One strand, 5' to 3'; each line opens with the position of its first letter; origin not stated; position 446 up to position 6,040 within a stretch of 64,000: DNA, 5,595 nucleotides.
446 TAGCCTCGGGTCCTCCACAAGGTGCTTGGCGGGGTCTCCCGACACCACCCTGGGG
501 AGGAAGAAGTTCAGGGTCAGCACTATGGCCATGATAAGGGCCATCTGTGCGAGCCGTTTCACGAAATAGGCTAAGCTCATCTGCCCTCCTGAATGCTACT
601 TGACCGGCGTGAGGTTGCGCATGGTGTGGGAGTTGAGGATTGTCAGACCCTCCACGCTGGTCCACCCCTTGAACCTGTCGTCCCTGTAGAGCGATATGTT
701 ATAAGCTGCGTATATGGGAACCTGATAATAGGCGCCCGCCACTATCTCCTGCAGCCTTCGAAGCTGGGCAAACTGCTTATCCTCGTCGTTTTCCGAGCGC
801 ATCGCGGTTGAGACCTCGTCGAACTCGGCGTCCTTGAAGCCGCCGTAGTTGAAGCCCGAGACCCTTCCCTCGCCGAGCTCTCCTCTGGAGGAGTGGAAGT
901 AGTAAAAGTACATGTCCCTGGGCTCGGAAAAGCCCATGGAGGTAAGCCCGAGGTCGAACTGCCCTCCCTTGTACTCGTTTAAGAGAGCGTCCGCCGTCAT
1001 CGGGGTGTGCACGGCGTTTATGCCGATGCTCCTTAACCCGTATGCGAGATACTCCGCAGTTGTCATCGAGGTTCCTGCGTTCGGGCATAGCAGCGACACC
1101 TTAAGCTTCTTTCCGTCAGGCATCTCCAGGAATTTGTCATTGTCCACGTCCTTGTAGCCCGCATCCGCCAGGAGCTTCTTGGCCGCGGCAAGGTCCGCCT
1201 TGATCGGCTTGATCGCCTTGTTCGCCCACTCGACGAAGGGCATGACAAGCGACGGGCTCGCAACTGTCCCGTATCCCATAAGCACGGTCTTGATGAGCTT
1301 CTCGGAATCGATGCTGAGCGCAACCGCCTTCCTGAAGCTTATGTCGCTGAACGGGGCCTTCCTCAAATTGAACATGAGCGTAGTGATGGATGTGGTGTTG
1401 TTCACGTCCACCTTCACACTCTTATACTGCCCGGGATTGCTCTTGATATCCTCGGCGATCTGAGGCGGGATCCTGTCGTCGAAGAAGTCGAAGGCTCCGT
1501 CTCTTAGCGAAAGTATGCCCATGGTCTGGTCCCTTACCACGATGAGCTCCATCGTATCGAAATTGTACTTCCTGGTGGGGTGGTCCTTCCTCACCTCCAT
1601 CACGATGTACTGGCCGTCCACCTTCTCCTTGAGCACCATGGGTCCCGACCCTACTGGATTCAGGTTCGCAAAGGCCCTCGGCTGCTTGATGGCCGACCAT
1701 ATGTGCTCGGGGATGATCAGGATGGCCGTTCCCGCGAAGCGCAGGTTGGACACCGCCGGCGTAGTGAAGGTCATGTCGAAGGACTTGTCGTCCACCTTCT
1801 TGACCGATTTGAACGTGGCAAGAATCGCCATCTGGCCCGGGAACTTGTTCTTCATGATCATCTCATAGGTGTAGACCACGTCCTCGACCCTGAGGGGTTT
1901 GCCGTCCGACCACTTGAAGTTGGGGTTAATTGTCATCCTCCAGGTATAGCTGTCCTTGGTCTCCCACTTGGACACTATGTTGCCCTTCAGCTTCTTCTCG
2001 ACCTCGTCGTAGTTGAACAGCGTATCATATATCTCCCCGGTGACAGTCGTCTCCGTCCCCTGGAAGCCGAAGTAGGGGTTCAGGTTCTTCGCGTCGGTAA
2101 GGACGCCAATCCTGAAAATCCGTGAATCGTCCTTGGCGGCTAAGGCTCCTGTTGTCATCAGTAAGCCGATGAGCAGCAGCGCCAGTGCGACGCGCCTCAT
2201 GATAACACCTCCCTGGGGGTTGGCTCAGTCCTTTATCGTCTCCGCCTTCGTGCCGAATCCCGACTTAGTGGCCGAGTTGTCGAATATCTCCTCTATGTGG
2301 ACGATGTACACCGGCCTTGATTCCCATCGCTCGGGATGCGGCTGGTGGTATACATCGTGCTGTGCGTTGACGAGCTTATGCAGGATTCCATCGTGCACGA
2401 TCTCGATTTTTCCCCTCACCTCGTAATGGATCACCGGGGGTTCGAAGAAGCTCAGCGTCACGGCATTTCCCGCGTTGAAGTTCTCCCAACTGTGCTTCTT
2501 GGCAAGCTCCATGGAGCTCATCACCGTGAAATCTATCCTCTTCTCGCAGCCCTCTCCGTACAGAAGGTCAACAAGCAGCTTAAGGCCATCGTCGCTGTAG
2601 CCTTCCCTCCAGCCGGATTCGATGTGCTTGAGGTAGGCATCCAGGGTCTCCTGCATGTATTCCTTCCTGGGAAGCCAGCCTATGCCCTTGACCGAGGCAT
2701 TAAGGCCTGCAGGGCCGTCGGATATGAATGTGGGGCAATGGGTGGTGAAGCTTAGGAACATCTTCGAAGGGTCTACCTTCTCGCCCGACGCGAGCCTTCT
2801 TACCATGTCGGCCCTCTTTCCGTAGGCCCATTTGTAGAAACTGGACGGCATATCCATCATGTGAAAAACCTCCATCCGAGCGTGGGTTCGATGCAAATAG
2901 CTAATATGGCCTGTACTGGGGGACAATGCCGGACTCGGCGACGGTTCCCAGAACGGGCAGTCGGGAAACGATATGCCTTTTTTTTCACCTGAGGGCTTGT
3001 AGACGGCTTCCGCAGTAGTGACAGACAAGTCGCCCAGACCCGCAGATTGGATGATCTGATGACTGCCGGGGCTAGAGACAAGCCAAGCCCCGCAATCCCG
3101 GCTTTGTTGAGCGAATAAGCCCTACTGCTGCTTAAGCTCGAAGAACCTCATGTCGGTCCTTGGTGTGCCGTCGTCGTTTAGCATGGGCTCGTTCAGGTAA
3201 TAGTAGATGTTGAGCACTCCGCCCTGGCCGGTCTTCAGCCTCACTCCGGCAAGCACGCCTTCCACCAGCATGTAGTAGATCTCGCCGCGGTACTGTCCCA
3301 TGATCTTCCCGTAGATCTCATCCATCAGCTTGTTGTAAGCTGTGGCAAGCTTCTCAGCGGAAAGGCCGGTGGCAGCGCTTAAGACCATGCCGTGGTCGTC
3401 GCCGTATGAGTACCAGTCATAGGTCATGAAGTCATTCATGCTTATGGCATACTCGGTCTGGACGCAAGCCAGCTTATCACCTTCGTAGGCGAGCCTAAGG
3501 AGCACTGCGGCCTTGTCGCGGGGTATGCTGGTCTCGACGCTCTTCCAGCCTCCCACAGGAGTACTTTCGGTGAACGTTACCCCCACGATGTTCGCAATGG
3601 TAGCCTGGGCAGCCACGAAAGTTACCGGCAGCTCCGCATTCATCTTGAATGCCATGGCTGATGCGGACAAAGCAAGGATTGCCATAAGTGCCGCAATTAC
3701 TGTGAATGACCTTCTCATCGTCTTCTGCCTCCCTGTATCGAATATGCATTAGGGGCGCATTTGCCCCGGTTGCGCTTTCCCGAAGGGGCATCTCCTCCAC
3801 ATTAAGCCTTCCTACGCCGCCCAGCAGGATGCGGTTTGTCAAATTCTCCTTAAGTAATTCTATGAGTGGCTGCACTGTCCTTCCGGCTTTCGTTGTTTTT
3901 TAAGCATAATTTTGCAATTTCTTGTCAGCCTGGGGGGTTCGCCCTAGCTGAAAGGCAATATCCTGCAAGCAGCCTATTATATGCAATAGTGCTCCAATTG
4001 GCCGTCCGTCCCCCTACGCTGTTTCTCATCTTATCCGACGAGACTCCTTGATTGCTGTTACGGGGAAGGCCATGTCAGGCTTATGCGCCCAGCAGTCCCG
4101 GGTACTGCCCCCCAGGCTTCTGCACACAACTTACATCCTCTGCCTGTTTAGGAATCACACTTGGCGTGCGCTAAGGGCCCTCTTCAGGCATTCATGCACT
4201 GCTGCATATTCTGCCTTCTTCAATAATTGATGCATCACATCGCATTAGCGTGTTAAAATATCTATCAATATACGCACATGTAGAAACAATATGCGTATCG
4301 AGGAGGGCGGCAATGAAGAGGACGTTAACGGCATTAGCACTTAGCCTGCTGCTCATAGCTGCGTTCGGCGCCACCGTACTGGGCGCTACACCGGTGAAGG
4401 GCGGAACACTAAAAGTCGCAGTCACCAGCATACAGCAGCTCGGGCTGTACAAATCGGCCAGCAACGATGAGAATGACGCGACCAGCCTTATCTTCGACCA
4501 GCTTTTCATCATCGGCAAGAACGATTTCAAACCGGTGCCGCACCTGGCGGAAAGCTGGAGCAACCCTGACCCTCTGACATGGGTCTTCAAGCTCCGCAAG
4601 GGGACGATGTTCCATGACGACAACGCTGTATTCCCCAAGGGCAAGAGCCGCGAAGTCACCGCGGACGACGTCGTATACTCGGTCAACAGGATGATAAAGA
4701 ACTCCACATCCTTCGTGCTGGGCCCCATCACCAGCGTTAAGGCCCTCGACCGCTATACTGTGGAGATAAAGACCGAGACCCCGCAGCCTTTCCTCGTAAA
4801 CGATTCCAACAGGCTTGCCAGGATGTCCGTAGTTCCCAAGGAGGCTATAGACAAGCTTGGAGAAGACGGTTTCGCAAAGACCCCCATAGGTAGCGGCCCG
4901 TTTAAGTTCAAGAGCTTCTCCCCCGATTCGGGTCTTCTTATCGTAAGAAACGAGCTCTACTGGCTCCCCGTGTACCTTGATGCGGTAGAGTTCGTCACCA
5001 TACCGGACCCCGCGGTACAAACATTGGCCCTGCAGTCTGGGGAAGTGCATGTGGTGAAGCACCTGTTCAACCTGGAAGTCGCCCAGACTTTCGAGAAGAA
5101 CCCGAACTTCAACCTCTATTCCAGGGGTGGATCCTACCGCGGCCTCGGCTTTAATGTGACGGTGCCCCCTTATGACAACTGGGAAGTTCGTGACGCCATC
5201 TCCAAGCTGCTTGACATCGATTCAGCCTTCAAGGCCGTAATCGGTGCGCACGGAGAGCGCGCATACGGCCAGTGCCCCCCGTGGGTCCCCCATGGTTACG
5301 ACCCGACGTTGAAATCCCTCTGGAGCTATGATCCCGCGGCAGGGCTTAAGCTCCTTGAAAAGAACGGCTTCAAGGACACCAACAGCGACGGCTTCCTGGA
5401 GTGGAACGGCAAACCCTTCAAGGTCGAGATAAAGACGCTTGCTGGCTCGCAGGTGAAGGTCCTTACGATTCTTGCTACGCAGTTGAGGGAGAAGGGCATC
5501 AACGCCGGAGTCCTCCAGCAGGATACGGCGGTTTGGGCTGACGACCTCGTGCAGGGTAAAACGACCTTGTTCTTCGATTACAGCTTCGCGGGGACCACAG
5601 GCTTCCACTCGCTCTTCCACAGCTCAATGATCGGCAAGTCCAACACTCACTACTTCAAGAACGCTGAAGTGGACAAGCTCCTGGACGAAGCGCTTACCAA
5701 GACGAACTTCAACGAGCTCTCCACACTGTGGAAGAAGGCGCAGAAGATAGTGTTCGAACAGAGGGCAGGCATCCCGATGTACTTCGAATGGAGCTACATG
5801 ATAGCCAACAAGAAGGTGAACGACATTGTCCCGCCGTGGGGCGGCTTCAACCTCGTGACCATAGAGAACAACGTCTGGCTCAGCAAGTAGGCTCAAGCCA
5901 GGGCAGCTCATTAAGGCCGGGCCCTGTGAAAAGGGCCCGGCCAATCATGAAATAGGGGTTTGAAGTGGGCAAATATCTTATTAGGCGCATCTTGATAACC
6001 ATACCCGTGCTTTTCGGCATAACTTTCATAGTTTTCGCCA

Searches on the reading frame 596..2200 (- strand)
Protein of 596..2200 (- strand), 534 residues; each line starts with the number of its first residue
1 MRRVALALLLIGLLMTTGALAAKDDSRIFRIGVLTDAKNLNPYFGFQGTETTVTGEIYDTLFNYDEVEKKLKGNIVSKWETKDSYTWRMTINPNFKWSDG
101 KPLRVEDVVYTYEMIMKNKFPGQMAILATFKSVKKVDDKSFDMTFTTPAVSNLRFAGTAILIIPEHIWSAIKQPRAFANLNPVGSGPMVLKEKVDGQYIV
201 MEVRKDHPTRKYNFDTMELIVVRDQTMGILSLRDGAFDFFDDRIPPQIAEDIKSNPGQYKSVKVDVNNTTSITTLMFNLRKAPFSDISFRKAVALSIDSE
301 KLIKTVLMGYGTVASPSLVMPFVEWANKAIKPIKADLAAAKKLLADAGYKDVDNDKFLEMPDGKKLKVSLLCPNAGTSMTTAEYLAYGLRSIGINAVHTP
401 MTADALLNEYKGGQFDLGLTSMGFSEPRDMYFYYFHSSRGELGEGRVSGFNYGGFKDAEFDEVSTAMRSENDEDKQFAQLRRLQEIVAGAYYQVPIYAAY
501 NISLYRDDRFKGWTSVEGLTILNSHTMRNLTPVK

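Call 45: search_protein_families(library=ncbifam, proteins=[window:596-2200:-])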
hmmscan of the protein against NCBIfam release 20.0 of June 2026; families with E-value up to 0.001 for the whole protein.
window:596-2200:- (534 aa): 11 families
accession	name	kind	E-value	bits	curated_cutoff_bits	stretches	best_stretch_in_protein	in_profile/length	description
NF045467.1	Opp4A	equivalog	1.4e-35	122.5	650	1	40-396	49-428/556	oligopeptide ABC transporter substrate-binding protein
TIGR02294.1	nickel_nikA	equivalog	1.2e-28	99.9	393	1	35-506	14-480/501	nickel ABC transporter substrate-binding protein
NF045468.1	Opp5A_nikA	equivalog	1.1e-27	96.8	600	1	36-514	27-473/488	nickel ABC transporter substrate-binding protein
NF047575.1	opine_bind_CntA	exception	7.8e-23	80.8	800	1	29-417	39-428/535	staphylopine-dependent metal ABC transporter substrate-binding lipoprotein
NF011689.0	PRK15109.1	equivalog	2.7e-20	72.5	560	1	41-508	48-519/547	ABC transporter substrate-binding protein SapA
TIGR04028.1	SBP_KPN_01854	hypoth_equivalog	1e-18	67.2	468.5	1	50-498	23-479/509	TIGR04028 family ABC transporter substrate-binding protein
NF043070.1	DppA_dipep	equivalog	6.7e-16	57.9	1005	1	35-486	37-493/535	dipeptide ABC transporter periplasmic-binding protein DppA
NF011684.0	PRK15104.1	equivalog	9.8e-16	57.5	947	2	47-138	59-149/543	oligopeptide ABC transporter substrate-binding protein OppA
NF011942.0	PRK15413.1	equivalog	4.1e-14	52.2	594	1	2-351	7-345/512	glutathione ABC transporter substrate-binding protein GsiB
NF007287.0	PRK09755.1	equivalog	9.4e-13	47.8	1098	1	26-353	32-375/535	ABC transporter substrate-binding protein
NF010149.0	PRK13626.1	equivalog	5e-08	32.1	476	1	23-192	116-275/552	HTH-type transcriptional regulator SgrR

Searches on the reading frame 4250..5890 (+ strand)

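Call 45: search_protein_families(library=ncbifam, proteins=[window:4250-5890:+])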
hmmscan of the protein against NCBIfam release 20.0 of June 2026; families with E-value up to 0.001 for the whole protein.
window:4250-5890:+ (546 aa): 11 families
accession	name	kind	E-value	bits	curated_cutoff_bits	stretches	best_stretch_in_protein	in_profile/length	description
NF045468.1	Opp5A_nikA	equivalog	1.2e-35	122.9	600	1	85-400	48-342/488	nickel ABC transporter substrate-binding protein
NF045467.1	Opp4A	equivalog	6.7e-32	110.4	650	1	47-526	30-541/556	oligopeptide ABC transporter substrate-binding protein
NF011942.0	PRK15413.1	equivalog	8.5e-30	103.9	594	1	52-516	28-486/512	glutathione ABC transporter substrate-binding protein GsiB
TIGR02294.1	nickel_nikA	equivalog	3.9e-27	94.9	393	1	77-526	31-486/501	nickel ABC transporter substrate-binding protein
NF043070.1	DppA_dipep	equivalog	5.2e-24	84.7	1005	1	80-530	59-524/535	dipeptide ABC transporter periplasmic-binding protein DppA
NF011684.0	PRK15104.1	equivalog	7.9e-24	84.3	947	2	162-513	161-511/543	oligopeptide ABC transporter substrate-binding protein OppA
TIGR04028.1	SBP_KPN_01854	hypoth_equivalog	3.4e-18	65.5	468.5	1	94-521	43-488/509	TIGR04028 family ABC transporter substrate-binding protein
NF011689.0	PRK15109.1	equivalog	4.7e-18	65.1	560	1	80-509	64-506/547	ABC transporter substrate-binding protein SapA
NF047575.1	opine_bind_CntA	exception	8.2e-17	60.9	800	1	77-526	61-518/535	staphylopine-dependent metal ABC transporter substrate-binding lipoprotein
NF010149.0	PRK13626.1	equivalog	1.1e-08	34.3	476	1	77-254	146-307/552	HTH-type transcriptional regulator SgrR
NF007287.0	PRK09755.1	equivalog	6.8e-06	25.2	1098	1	98-514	79-504/535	ABC transporter substrate-binding protein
